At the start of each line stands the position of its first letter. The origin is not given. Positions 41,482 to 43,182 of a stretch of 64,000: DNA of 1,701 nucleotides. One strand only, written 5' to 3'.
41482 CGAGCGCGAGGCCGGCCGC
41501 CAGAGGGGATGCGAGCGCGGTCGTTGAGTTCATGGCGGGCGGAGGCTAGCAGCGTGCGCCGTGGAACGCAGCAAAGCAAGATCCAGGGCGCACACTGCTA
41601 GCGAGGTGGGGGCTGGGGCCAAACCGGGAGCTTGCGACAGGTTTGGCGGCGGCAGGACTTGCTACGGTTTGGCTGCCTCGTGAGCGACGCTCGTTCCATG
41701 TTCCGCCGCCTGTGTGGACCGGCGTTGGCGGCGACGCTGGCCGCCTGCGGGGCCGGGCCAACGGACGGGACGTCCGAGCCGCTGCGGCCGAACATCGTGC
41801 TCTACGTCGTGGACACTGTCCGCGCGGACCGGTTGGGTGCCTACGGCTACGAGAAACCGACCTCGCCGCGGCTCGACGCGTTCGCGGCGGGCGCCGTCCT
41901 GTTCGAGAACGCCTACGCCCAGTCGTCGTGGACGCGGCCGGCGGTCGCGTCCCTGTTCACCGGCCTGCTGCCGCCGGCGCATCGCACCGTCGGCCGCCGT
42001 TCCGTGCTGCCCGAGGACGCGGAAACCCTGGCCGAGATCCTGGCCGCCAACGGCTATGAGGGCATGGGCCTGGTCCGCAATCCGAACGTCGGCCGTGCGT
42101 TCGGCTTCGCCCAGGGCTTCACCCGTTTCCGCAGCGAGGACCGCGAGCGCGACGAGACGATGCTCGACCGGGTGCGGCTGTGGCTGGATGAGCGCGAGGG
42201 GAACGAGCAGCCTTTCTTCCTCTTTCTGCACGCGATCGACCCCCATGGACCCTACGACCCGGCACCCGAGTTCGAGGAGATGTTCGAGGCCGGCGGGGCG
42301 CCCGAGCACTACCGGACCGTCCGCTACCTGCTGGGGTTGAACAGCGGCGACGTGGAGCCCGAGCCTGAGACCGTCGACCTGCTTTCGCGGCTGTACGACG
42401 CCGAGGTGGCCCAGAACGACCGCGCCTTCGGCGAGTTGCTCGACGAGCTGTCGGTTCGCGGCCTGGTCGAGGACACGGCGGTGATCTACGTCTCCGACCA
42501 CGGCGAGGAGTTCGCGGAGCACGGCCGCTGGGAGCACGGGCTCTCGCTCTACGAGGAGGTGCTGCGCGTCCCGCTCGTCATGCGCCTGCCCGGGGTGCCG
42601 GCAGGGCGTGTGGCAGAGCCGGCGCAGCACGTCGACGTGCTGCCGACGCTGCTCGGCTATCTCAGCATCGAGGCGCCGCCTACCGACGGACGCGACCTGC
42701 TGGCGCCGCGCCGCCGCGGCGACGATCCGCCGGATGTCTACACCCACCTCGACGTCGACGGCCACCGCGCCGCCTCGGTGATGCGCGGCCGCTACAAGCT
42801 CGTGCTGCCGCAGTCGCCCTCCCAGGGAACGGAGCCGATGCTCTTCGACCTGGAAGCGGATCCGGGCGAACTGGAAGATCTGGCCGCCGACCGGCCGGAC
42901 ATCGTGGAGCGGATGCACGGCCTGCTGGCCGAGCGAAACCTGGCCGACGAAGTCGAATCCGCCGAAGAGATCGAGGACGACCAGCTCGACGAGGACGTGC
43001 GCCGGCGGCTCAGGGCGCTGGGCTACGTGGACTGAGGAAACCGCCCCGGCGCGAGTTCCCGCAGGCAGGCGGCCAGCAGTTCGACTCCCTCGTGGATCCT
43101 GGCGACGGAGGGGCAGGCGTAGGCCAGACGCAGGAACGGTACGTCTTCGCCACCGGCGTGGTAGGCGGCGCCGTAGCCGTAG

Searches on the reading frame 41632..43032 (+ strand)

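Call 48: search_protein_families(library=pfam, proteins=[window:41632-43032:+], max_evalue=0.00001)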
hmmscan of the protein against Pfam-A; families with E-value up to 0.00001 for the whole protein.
window:41632-43032:+ (467 aa): 3 families
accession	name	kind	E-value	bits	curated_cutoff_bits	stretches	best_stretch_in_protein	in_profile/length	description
PF00884.28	Sulfatase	-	1.9e-45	155.9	25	1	53-344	1-299/301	Sulfatase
PF01663.27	Phosphodiest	-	5.3e-08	33.3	23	0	211-292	183-221/342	Type I phosphodiesterase / nucleotide pyrophosphatase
PF16347.10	SGSH_C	-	7.9e-08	33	29.3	1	296-428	2-144/154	N-sulphoglucosamine sulphohydrolase, C-terminal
